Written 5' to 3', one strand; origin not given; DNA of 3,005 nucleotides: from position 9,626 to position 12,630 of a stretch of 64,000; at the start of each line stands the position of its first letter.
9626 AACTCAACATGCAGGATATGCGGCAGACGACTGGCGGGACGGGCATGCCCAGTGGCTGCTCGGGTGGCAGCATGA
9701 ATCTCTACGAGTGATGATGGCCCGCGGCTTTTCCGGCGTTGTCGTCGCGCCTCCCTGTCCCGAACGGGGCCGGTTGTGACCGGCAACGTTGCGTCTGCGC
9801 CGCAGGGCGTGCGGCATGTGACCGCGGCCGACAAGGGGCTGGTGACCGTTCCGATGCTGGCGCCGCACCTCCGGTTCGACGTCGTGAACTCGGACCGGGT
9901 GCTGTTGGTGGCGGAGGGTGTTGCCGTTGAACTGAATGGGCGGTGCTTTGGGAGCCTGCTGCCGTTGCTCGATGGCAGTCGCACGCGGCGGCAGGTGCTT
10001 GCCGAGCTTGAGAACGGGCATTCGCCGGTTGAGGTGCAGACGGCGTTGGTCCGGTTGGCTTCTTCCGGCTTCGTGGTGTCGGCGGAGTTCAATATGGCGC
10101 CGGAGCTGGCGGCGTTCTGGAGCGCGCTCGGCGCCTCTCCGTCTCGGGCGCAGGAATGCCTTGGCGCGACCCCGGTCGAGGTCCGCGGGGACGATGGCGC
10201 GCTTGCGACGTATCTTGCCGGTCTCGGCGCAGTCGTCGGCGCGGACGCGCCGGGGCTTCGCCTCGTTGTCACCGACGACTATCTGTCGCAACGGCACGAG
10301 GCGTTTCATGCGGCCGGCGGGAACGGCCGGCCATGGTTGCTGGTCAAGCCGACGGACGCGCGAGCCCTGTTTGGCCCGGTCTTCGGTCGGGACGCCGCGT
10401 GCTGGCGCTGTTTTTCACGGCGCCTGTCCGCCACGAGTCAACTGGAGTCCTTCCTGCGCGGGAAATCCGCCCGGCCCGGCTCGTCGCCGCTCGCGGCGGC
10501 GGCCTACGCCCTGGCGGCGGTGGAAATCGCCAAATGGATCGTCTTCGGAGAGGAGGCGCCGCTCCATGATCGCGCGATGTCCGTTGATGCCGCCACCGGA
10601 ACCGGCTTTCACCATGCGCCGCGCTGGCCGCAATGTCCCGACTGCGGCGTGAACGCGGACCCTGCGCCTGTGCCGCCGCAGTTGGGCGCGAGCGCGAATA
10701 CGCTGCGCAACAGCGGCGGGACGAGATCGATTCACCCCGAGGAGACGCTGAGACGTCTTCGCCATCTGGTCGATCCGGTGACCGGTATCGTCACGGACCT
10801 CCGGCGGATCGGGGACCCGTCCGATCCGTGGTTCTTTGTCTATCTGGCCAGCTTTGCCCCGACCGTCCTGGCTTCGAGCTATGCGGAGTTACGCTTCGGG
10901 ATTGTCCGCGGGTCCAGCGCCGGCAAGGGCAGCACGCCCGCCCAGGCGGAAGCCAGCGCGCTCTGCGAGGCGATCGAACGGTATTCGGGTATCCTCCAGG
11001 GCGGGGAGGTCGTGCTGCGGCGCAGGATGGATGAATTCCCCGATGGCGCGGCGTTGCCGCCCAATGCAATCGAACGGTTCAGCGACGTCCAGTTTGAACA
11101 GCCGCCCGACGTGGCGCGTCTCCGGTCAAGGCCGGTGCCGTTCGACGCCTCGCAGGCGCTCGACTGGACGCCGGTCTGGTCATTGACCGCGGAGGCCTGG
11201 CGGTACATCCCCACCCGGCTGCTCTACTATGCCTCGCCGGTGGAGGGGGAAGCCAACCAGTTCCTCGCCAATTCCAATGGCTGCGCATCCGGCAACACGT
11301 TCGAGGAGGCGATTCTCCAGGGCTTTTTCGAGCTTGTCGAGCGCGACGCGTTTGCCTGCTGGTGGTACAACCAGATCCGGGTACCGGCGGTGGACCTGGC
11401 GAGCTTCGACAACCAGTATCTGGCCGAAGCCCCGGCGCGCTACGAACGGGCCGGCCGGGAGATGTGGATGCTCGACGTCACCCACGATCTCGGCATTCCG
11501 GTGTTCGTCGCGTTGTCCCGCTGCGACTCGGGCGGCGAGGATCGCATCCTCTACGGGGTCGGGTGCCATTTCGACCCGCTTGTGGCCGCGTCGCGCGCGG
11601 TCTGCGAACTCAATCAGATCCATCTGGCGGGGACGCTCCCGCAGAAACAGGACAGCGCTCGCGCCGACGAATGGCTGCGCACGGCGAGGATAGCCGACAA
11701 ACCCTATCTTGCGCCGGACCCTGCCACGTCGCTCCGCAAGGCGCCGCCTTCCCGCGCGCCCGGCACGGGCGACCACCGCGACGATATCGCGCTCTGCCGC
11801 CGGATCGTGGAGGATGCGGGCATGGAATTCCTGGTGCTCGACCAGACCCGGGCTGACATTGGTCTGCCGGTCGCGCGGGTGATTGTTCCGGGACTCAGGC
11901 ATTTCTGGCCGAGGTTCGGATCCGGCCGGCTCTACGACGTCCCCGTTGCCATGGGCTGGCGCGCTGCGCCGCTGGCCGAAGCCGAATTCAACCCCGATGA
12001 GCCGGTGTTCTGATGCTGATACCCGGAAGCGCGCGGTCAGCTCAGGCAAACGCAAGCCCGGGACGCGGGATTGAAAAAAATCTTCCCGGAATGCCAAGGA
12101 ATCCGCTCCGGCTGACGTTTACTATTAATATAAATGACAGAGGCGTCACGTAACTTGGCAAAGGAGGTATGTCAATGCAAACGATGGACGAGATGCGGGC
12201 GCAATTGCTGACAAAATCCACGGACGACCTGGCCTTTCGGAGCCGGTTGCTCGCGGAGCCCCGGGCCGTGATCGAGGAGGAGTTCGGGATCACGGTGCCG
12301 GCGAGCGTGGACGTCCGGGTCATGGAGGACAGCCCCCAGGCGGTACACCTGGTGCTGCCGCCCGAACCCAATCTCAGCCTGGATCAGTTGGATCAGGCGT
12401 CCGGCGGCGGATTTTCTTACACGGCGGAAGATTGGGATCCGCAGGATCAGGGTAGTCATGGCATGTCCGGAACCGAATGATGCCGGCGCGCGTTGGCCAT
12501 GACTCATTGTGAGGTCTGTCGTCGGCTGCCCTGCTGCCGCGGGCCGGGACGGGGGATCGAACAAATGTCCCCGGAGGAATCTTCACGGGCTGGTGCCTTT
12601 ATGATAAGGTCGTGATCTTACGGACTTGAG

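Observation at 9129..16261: Multi-precursor NHLP / YcaO / SagB (azol(in)e-type) RiPP cluster in a nitrite-oxidiser genome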

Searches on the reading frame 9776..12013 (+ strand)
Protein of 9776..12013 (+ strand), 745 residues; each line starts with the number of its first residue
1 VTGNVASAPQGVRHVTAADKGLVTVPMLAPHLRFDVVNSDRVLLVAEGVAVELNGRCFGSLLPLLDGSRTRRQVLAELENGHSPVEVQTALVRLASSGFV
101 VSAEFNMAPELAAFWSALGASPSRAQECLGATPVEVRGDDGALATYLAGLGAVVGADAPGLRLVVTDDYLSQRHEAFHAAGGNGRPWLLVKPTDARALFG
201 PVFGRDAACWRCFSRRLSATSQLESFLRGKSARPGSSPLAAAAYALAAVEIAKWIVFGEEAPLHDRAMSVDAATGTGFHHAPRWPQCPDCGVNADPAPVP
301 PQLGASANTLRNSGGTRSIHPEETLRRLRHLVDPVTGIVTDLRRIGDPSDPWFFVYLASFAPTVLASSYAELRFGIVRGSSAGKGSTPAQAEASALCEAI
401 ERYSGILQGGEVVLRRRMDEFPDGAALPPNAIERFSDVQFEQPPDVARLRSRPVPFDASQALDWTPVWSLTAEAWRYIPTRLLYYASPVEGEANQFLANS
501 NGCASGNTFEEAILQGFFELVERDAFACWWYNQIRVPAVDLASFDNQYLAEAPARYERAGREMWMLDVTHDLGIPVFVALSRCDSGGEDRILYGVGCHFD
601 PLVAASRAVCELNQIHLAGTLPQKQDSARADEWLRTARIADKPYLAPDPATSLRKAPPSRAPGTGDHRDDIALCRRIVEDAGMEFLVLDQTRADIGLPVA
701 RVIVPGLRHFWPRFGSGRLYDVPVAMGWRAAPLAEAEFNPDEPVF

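Call 3: search_protein_families(library=pfam, proteins=[window:9776-12013:+], max_evalue=0.01)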
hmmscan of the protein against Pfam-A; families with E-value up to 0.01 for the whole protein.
window:9776-12013:+ (745 aa): 2 families
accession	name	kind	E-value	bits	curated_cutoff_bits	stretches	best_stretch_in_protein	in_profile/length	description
PF02624.21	YcaO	-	3.2e-94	316.3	25.7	1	382-708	1-325/325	YcaO cyclodehydratase, ATP-ad Mg2+-binding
PF21084.3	DUF4423_like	-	9.3e-06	26.3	24.1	1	29-100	3-74/76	Winged Helix-turn-helix domain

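Call 4: search_protein_families(library=ncbifam, proteins=[window:9776-12013:+], max_evalue=0.01)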
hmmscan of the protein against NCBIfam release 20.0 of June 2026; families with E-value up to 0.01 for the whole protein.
window:9776-12013:+ (745 aa): 5 families
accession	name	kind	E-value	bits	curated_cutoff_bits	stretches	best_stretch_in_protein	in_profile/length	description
TIGR03604.1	TOMM_cyclo_SagD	subfamily_domain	6.6e-76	255.6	219.25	1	383-740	1-371/377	thiazole/oxazole-forming peptide maturase, SagD family component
TIGR03266.1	methan_mark_1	equivalog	6e-41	140.7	365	1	382-710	56-365/376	YcaO-related McrA-glycine thioamidation protein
TIGR03882.1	cyclo_dehyd_2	equivalog_domain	2.9e-31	108.9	36.9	1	185-339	1-164/164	TOMM precursor leader peptide-binding protein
TIGR00702.1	TIGR00702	domain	6.1e-31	107.8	75.65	1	381-708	51-365/377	YcaO-type kinase domain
NF040716.1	YcaO_for_S12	equivalog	0.00056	18.5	700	0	499-539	176-216/571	30S ribosomal protein S12 methylthiotransferase accessory factor YcaO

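Call 15: find_related_loci(query=window:9776-12013:+, collection=genome_contigs, flank=10000)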
Query window:9776-12013:+ (745 aa) in genome_contigs; peptide patterns used: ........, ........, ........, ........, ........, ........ (x = any residue, [..] = any of these).
46 stretches matched a pattern; 1 encode a relative of the query (tblastn E <= 1e-3); 1 distinct loci.
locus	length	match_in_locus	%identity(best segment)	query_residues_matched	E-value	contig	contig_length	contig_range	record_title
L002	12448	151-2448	70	2-745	0e+0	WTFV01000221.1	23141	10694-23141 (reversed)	MAG: Acidobacteria bacterium isolate CO36386bin_12 NODE_1094_length_23141_cov_23.020835, whole genome shotgun sequence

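Call 59: find_homologous_proteins(query=window:9776-12013:+, max_evalue=1e-50)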
Query window:9776-12013:+ (745 aa): 3135 proteins with E <= 1e-50 among 8000 candidates; the best 120 are listed.
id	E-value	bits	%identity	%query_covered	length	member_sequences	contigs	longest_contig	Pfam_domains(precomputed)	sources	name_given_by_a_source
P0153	0.0e+0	1708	100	100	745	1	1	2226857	PF21084.3,PF02624.22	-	-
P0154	0.0e+0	1160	69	100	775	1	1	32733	PF21084.3,PF02624.22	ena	-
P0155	0.0e+0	1149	70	100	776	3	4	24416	PF21084.3,PF02624.22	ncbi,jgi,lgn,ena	-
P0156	0.0e+0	1135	69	100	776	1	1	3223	PF21084.3,PF02624.22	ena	-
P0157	0.0e+0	1134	69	100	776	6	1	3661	PF21084.3,PF02624.22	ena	-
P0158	1.1e-279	948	63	94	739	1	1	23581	PF02624.22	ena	-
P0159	1.2e-248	845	64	79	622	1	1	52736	PF02624.22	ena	-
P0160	2.0e-236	805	68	71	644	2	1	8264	PF02624.22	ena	-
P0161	8.2e-232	790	53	99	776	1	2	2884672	PF02624.22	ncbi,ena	-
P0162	6.8e-225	767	52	98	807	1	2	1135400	PF02624.22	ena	-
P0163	6.3e-223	760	52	97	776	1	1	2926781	PF02624.22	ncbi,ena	-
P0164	2.2e-221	755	50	97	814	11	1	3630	PF02624.22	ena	-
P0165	3.4e-220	751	52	98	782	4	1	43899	PF02624.22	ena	-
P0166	1.0e-219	750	51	98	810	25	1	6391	PF02624.22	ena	-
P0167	5.2e-218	744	51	99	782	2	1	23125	PF02624.22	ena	-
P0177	4.8e-214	731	50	99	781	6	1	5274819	PF21084.3,PF02624.22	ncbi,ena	-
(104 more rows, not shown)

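Call 60: find_encoding_contigs(protein=P0154, flank=10000, max_places=1)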
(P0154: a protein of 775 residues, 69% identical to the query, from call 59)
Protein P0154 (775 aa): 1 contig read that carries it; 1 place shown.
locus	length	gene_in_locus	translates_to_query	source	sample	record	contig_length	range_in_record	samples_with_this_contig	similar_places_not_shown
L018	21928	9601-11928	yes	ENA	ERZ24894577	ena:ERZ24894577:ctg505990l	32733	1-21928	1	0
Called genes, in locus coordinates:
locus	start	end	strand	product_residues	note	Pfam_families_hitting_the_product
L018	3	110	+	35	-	?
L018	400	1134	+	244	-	PF00578:AhpC-TSA (weak)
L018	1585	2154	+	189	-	-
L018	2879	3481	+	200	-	PF22667:Lon_lid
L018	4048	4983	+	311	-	-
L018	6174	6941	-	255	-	-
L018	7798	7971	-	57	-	-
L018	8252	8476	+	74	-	-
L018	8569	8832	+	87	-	PF02979:NHase_alpha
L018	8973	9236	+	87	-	PF02979:NHase_alpha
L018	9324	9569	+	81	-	PF02979:NHase_alpha (weak)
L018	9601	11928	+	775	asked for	PF21084:WHD_DUF4423_like (weak), PF02624:YcaO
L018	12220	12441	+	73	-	-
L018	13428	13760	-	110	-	PF00216:Bac_DNA_binding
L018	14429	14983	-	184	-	-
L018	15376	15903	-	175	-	PF13701:DDE_Tnp_1_4 (weak)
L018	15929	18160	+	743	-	PF25873:WHD_MalT, PF00196:GerE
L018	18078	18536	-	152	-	-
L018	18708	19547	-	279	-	-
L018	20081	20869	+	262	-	PF00881:Nitroreductase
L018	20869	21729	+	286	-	-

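Call 61: find_encoding_contigs(protein=P0158, flank=10000, max_places=1)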
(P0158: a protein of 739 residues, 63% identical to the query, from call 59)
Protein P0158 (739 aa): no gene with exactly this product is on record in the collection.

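Call 62: find_encoding_contigs(protein=P0159, flank=10000, max_places=1)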
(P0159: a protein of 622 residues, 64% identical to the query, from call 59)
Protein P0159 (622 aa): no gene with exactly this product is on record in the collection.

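Call 64: find_encoding_contigs(protein=P0161, flank=10000, max_places=1)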
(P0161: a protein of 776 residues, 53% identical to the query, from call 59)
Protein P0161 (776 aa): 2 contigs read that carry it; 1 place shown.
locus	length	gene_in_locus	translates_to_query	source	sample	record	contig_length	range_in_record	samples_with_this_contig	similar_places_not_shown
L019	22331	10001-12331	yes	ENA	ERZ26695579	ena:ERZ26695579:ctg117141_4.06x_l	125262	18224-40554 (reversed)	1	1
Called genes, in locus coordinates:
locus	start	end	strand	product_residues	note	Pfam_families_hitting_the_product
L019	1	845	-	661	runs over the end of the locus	PF20094:GWxTD_dom, PF13428:TPR_14 (faint), PF00515:TPR_1 (faint), PF07719:TPR_2 (faint), PF13414:TPR_11 (faint), PF13424:TPR_12 (faint), PF13432:TPR_16, PF14559:TPR_19 (weak)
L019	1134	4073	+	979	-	PF13620:CarboxypepD_reg, PF13715:CarbopepD_reg_2 (weak), PF25183:OMP_b-brl_4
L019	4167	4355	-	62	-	-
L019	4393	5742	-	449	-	PF02646:RmuC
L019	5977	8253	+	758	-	PF00390:malic, PF03949:Malic_M, PF01515:PTA_PTB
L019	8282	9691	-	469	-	PF22767:ThcOx (faint), PF00881:Nitroreductase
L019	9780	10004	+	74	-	PF02979:NHase_alpha (weak)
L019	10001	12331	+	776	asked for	PF02624:YcaO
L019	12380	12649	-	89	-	PF02979:NHase_alpha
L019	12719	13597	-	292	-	-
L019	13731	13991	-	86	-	PF02979:NHase_alpha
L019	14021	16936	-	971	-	PF00664:ABC_membrane, PF00005:ABC_tran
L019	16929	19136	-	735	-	PF03412:Peptidase_C39, PF00664:ABC_membrane, PF00005:ABC_tran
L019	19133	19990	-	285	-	-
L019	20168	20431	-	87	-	PF02979:NHase_alpha (faint)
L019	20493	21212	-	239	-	PF00535:Glycos_transf_2, PF10111:Glyco_tranf_2_2 (faint)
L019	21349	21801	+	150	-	PF00507:Oxidored_q4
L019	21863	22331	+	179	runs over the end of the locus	PF01058:Oxidored_q6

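Call 68: search_solved_structures(query=window:9776-12013:+, max_evalue=1e-10)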
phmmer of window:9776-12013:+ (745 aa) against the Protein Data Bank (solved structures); distinct sequences matched with E-value up to 1e-10: 4.
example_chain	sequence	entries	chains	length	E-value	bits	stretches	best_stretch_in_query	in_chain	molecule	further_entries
4v1t_A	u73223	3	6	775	2.2e-150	505.5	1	27-741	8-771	LYND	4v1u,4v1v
4bs9_A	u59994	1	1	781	1.4e-146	492.9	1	24-741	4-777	TRUD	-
7u58_A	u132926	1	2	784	1.6e-143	482.8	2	242-741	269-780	MusD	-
6pe3_A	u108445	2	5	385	1.6e-17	66.2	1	478-632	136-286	Uncharacterized protein MJ1094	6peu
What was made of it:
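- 9776..12013 (+): Fused winged-helix / E1-like leader-binding / YcaO cyclodehydratase (745 aa), LynD/TruD type. LynD 2e-150, TruD 1e-146, MusD 2e-143 (call 68).
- Checked: It aligns end to end with LynD, TruD and MusD (E about 1e-150, call 68).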

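Call 83: find_encoding_contigs(protein=P0177, flank=10000, max_places=1)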
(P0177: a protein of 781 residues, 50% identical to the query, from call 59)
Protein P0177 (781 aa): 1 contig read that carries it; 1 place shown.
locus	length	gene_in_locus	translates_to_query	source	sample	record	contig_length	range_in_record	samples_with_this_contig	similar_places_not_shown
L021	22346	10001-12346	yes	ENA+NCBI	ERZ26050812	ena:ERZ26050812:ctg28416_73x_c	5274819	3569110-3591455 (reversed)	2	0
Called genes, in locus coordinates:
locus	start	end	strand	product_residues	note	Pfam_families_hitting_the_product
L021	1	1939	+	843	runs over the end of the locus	PF13575:DUF4135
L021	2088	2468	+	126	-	PF02979:NHase_alpha (faint)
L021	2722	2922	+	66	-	-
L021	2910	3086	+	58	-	-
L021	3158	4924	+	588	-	PF09820:AAA-ATPase_like, PF08011:PDDEXK_9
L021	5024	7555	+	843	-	PF13575:DUF4135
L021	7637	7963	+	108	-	PF02979:NHase_alpha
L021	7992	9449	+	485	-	PF04055:Radical_SAM (weak)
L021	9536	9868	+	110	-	PF02979:NHase_alpha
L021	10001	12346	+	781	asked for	PF21084:WHD_DUF4423_like (faint), PF02624:YcaO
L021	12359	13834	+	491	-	PF22767:ThcOx (weak), PF00881:Nitroreductase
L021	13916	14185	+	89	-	PF02979:NHase_alpha (faint)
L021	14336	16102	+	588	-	PF09820:AAA-ATPase_like, PF08011:PDDEXK_9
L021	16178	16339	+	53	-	-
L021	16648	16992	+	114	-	PF02979:NHase_alpha (weak)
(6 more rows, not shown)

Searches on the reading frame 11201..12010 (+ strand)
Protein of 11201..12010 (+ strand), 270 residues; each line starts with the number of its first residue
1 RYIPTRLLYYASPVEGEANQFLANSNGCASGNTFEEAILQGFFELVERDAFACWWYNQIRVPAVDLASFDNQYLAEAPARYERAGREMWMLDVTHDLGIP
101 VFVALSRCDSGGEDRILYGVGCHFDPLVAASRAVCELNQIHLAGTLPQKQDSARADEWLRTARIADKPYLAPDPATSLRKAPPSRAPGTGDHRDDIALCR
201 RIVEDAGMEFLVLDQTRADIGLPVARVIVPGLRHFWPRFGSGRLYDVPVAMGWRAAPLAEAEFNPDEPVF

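Call 88: search_solved_structures(query=window:11201-12010:+, max_evalue=1e-10, show_alignments=2)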
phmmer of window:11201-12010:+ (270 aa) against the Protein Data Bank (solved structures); distinct sequences matched with E-value up to 1e-10: 4.
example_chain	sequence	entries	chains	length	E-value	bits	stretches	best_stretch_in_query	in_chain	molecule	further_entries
4v1t_A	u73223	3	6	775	1.6e-82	280.2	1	1-266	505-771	LYND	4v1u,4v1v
4bs9_A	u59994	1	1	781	1.5e-79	270.4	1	1-266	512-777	TRUD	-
7u58_A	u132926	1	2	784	4.7e-76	259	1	1-266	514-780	MusD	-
6pe3_A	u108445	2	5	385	2.8e-16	62.8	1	15-157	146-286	Uncharacterized protein MJ1094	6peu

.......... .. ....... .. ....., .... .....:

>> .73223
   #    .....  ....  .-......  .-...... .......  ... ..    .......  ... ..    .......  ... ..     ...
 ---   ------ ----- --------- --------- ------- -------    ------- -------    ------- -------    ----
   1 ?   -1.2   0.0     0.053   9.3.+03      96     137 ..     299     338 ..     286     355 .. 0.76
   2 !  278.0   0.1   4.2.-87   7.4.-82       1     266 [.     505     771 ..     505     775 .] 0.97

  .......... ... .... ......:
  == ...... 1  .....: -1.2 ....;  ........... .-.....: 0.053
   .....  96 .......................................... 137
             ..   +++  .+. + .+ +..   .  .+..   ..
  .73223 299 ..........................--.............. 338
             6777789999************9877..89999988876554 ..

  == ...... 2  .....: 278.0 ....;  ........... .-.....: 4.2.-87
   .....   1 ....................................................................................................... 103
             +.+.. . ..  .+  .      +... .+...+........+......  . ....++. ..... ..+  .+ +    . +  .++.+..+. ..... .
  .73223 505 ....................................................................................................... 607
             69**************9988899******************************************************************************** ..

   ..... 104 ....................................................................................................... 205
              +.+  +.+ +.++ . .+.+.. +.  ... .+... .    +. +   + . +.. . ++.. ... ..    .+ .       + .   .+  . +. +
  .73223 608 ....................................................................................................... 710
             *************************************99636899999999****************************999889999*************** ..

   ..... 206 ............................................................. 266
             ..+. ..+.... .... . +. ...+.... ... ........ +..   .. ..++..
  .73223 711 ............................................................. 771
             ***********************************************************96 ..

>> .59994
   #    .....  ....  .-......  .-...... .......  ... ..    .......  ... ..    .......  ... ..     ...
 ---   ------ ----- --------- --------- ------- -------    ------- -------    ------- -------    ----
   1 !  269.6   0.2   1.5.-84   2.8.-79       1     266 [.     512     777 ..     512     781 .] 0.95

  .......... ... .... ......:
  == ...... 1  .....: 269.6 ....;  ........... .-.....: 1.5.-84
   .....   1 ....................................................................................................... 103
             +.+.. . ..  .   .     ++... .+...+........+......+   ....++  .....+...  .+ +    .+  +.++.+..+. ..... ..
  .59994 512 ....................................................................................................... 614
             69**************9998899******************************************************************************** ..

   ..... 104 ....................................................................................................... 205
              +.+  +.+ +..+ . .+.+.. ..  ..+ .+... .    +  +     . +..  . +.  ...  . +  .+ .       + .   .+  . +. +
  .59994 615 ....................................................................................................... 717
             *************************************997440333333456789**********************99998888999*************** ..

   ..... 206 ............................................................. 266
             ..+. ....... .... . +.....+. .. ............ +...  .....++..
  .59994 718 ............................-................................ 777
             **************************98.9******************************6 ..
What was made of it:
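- On Azoline-forming TOMM cyclodehydratase (SagD family YcaO with E1-like/RRE partner): Full-length alignment to LynD/TruD/MusD (calls 68, 88).
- The YcaO is similar end to end to the cyanobactin heterocyclases LynD, TruD and MusD (call 68) and aligns through to the last residues of its C-terminal half (call 88).
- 9776..12013 (+): The C-terminal half aligns through to the last residues (call 88).
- About 55% identity to the azoline-forming LynD/TruD across the catalytic half (call 88).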

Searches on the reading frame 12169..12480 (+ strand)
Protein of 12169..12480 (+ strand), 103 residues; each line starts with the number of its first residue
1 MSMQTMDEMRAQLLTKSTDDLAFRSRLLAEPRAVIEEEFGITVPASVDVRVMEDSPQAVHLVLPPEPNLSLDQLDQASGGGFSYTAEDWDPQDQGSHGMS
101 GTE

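Call 3: search_protein_families(library=pfam, proteins=[window:12169-12480:+], max_evalue=0.01)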
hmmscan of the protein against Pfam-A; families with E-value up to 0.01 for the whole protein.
window:12169-12480:+ (103 aa): 1 family
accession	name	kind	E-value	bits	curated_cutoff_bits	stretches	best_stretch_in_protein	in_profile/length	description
PF02979.21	NHase_alpha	-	3.9e-09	36.6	27.2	1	21-68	115-161/184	Nitrile hydratase, alpha chain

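Call 4: search_protein_families(library=ncbifam, proteins=[window:12169-12480:+], max_evalue=0.01)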
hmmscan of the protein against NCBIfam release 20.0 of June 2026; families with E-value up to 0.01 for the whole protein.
window:12169-12480:+ (103 aa): 5 families
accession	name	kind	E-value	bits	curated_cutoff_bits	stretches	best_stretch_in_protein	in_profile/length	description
TIGR03793.1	leader_NHLP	domain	1.7e-20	72.6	50.9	1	6-80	2-77/77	NHLP leader peptide family RiPP precursor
TIGR01323.1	nitrile_alph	equivalog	5e-08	32.7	249.85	1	21-68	115-161/189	nitrile hydratase subunit alpha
TIGR03887.1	thiocyan_alph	equivalog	2.8e-05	24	291.45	1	22-68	127-172/200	thiocyanate hydrolase subunit gamma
TIGR03795.1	RNP_Burkhold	subfamily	0.0012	19.1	41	1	18-61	25-68/114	BMA_0021/BMA_0022 family TOMM bacteriocin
TIGR04351.1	TOMM_nitrile_2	subfamily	0.005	16.4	65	1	13-48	5-39/48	TIGR04351 family putative TOMM peptide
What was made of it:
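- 12175..12480 (+): Precursor 2 (101 aa from the second ATG; the ORF opens at 12169): NHLP leader, ASGG, core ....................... (no Cys; contains Trp, Tyr and Phe). TIGR03793 72.6 bits (call 4).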
